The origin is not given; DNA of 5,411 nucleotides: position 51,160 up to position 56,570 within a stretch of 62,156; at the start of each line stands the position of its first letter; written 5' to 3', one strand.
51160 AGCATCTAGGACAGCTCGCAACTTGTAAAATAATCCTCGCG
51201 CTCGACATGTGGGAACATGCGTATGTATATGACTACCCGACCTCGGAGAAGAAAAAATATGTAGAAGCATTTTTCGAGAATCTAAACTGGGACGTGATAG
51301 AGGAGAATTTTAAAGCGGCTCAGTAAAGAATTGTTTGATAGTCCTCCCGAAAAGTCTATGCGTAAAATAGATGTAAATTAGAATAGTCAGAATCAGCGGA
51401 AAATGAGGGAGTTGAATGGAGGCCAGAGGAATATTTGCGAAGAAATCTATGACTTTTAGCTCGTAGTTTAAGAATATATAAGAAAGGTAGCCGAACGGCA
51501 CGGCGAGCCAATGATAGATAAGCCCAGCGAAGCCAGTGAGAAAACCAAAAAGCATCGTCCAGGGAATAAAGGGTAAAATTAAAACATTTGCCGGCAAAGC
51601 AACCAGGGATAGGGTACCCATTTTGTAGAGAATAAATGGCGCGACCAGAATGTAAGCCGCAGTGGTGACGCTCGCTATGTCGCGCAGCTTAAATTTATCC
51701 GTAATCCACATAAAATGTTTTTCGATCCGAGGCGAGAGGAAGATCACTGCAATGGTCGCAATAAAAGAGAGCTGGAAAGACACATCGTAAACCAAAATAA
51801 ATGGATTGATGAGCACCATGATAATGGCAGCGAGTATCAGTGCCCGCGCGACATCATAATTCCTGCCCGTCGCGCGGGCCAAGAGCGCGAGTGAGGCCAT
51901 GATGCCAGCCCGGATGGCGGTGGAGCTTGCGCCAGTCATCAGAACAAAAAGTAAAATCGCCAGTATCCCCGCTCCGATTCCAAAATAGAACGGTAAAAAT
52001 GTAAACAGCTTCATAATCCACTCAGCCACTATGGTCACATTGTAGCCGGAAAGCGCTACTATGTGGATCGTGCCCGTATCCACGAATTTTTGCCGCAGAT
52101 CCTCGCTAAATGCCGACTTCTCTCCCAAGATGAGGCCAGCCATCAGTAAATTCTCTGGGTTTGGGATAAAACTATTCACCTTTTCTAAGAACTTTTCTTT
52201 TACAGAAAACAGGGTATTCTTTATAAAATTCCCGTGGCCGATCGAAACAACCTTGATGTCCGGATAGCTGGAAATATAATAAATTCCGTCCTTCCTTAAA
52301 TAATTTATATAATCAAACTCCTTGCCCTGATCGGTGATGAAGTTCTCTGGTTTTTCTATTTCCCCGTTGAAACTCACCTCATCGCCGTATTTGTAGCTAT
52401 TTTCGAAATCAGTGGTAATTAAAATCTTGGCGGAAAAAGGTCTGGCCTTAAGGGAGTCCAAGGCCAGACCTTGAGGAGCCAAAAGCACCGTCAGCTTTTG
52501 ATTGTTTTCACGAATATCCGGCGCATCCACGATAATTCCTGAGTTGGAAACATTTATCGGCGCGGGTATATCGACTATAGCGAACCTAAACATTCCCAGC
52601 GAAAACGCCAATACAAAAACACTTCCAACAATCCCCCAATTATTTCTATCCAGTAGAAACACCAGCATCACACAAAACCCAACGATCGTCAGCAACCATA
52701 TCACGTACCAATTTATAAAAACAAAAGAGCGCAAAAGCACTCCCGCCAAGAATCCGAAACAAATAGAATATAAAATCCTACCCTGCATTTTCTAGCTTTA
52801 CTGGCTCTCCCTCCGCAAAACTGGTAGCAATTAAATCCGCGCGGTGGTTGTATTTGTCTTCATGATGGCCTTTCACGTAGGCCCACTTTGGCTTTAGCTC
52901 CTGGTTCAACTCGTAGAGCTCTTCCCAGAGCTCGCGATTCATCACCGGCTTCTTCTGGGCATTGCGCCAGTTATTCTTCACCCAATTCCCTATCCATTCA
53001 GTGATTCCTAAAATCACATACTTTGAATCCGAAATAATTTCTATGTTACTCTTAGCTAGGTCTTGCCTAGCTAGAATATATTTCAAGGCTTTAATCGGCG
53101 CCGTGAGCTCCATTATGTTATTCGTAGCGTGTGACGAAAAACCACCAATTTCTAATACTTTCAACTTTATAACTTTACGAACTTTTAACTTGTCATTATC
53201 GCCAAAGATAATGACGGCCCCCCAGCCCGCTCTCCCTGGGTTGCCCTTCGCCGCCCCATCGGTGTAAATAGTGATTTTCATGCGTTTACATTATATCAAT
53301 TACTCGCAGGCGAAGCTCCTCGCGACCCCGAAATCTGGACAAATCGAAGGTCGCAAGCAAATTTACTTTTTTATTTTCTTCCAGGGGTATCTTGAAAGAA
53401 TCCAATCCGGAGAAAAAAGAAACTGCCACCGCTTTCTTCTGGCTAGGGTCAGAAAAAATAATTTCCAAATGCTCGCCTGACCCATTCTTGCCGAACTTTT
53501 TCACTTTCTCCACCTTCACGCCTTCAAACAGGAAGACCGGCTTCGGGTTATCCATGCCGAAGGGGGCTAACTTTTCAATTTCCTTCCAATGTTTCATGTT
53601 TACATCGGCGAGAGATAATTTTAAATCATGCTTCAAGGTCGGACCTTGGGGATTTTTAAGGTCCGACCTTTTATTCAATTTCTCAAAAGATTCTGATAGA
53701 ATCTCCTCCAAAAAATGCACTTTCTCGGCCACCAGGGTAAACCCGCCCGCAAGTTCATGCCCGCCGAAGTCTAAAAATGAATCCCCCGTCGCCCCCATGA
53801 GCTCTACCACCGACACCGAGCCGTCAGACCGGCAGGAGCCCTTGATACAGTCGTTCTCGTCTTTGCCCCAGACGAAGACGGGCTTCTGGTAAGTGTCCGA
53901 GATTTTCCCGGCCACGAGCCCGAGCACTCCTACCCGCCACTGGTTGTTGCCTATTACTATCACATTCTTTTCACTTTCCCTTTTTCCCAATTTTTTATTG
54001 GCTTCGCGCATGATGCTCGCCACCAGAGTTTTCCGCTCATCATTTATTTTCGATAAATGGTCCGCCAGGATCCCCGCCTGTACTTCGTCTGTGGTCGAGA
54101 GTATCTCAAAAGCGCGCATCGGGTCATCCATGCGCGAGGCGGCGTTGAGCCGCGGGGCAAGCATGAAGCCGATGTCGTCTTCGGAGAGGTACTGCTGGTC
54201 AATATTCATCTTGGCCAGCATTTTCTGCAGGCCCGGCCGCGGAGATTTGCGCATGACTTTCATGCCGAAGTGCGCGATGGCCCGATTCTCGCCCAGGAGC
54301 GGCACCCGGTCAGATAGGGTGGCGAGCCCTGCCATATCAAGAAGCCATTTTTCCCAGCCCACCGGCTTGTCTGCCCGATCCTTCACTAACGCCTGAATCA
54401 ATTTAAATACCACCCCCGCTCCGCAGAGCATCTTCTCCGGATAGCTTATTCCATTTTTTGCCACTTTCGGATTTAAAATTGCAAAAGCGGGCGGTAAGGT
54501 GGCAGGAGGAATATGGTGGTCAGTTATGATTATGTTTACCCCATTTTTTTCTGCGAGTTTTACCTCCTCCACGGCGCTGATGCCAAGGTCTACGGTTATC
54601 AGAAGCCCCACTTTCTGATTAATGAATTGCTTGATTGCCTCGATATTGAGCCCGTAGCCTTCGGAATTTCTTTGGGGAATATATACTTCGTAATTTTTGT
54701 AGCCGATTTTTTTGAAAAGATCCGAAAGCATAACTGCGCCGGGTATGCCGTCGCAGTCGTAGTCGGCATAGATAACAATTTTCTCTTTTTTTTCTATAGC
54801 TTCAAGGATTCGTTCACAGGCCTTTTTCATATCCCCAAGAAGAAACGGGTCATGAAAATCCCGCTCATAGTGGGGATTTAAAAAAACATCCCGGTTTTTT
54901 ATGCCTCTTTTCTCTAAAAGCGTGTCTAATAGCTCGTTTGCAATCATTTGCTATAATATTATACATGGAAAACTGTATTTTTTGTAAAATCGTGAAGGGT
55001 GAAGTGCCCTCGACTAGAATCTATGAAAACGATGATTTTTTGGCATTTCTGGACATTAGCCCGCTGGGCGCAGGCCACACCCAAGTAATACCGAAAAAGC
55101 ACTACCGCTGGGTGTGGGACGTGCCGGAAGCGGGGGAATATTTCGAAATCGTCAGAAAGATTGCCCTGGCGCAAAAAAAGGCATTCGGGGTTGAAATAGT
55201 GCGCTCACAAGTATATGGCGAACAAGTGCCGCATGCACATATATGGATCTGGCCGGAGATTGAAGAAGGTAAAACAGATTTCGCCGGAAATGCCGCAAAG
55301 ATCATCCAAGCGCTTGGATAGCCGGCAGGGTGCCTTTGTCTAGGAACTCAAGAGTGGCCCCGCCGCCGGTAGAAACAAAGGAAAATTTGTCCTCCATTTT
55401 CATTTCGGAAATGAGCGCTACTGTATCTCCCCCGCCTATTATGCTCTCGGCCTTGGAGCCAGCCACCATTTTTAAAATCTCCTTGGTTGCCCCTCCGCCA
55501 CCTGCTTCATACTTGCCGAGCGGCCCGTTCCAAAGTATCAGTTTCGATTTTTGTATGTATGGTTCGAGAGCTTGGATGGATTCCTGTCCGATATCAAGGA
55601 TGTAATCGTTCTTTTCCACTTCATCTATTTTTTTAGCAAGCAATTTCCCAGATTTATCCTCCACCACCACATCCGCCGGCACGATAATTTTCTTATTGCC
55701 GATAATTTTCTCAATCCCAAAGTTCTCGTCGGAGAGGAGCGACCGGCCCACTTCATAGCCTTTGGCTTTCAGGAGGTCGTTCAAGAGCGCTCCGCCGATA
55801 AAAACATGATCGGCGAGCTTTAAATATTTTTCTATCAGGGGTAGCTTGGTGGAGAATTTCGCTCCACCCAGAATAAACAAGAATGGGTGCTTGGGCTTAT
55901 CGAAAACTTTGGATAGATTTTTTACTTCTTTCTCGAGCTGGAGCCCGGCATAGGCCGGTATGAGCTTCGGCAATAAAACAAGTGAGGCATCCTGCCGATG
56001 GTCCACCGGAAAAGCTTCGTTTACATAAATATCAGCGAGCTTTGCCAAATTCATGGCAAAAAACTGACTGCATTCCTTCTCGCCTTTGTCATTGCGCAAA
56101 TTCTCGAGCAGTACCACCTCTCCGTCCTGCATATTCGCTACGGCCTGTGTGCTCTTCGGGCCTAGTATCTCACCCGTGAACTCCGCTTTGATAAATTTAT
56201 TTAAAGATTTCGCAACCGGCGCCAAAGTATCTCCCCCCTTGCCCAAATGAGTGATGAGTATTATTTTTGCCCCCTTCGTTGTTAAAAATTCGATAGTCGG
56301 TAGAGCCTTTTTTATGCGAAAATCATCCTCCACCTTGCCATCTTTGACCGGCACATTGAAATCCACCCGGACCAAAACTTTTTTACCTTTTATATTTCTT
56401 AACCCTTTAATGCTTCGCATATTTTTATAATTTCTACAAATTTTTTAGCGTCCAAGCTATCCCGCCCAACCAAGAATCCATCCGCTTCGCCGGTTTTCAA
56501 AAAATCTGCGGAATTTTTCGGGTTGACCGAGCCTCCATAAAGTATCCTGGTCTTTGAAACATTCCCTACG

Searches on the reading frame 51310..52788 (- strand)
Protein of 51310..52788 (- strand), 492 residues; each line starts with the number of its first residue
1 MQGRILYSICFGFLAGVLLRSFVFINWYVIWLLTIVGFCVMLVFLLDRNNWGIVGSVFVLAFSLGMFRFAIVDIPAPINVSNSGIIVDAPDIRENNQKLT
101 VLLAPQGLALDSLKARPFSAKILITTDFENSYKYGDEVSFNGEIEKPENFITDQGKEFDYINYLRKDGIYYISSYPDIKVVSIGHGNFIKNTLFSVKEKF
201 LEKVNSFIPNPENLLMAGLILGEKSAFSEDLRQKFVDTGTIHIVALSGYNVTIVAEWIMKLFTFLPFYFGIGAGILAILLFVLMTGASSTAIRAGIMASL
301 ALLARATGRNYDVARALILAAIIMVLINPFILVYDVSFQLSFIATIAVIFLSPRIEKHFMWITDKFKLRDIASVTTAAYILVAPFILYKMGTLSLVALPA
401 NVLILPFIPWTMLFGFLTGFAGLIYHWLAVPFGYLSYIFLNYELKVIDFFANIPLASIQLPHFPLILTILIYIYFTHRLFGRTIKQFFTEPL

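Call 68: search_protein_families(library=pfam, proteins=[window:51310-52788:-], max_evalue=0.00001)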
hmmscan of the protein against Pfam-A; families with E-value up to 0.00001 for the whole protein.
window:51310-52788:- (492 aa): 2 families
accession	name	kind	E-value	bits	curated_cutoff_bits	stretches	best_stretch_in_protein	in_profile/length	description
PF03772.21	Competence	-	4.4e-52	177.5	23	1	219-476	1-261/270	Competence protein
PF13567.11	DUF4131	-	3.5e-12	46.8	31.6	1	25-176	3-160/165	Domain of unknown function (DUF4131)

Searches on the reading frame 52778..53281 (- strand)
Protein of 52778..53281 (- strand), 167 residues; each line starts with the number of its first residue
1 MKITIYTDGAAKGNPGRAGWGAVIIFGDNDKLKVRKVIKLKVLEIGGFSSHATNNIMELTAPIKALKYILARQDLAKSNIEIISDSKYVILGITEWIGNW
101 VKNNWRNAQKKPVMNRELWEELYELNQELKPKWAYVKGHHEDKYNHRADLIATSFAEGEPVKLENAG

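Call 79: search_protein_families(library=pfam, proteins=[window:52778-53281:-], max_evalue=0.001)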
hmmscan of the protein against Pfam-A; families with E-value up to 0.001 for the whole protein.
window:52778-53281:- (167 aa): 1 family
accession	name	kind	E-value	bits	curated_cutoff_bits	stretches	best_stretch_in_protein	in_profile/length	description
PF00075.30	RNase_H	-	4.2e-35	121.4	25.8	1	2-154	3-138/141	RNase H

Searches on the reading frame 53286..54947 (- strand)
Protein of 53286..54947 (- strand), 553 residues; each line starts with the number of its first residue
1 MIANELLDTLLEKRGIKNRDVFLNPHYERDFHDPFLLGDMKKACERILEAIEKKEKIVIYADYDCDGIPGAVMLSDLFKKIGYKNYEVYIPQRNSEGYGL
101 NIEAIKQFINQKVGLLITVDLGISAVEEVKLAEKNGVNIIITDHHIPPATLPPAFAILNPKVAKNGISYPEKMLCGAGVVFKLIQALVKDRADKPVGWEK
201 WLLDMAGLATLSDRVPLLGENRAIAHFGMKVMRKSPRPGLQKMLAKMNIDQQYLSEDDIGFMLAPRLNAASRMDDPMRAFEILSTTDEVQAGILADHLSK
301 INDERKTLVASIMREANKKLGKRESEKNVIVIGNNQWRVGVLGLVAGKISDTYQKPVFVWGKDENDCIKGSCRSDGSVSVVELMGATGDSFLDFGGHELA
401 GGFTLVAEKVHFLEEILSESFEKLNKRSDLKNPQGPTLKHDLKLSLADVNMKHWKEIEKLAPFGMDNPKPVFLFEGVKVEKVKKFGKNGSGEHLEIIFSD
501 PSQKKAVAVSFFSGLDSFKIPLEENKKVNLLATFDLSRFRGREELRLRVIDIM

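Call 68: search_protein_families(library=pfam, proteins=[window:53286-54947:-], max_evalue=0.00001)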
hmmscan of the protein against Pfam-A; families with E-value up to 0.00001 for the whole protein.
window:53286-54947:- (553 aa): 3 families
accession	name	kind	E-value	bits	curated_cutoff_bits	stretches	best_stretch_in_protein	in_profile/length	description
PF01368.27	DHH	-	4.5e-22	79.1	28.1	1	56-204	1-119/125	DHH family, N-terminal domain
PF17768.7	RecJ_OB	-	7.4e-22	77.9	27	1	441-551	2-107/107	RecJ OB domain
PF02272.25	DHHA1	-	1.7e-11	44.9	25.9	1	328-419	3-98/102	DHHA1 domain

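Call 75: find_homologous_proteins(query=window:53286-54947:-, max_evalue=1e-50)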
Query window:53286-54947:- (553 aa): 7903 proteins with E <= 1e-50 among 8000 candidates; the best 120 are listed.
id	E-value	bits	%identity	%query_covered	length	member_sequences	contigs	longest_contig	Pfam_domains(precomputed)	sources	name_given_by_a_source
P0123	0.0e+0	1244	100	100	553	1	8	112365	PF01368.28,PF17768.8,PF02272.25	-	-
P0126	6.6e-260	881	72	99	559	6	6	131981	PF01368.28,PF17768.8,PF02272.25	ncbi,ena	-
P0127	6.7e-260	881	72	99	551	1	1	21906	PF01368.28,PF17768.8,PF02272.25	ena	-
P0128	7.1e-260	881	72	99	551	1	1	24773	PF01368.28,PF17768.8,PF02272.25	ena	-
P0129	9.1e-260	881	72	99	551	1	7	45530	PF01368.28,PF17768.8,PF02272.25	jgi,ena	-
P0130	1.3e-259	880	72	99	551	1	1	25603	PF01368.28,PF17768.8,PF02272.25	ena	-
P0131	3.5e-258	876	73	99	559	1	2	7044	PF01368.28,PF17768.8,PF02272.25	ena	-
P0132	2.4e-257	873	73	99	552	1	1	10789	PF01368.28,PF17768.8,PF02272.25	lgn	-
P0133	6.5e-257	871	72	99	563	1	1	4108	PF01368.28,PF17768.8,PF02272.25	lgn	-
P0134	1.1e-256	871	70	99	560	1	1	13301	PF01368.28,PF17768.8,PF02272.25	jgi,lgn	jgi:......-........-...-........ exonuclease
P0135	2.5e-256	870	71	99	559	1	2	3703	PF01368.28,PF17768.8,PF02272.25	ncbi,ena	-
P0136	8.5e-256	868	72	99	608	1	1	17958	PF01368.28,PF17768.8,PF02272.25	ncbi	-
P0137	1.1e-255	867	71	99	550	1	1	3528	PF01368.28,PF17768.8,PF02272.25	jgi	jgi:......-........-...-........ exonuclease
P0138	2.1e-255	867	71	99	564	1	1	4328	PF01368.28,PF17768.8,PF02272.25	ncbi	-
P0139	2.7e-255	866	71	99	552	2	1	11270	PF01368.28,PF17768.8,PF02272.25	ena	-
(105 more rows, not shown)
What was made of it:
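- Tried and rejected: RecJ relatives are at most 73% identical (call 75).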

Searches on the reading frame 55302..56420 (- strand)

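Call 69: search_protein_families(library=pfam, proteins=[window:55302-56420:-], max_evalue=0.00001)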
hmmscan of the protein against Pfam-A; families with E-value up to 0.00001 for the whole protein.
window:55302-56420:- (372 aa): 1 family
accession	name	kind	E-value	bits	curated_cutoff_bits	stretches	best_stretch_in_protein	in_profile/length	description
PF00162.24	PGK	-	2.4e-111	372.8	27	1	9-361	5-377/379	Phosphoglycerate kinase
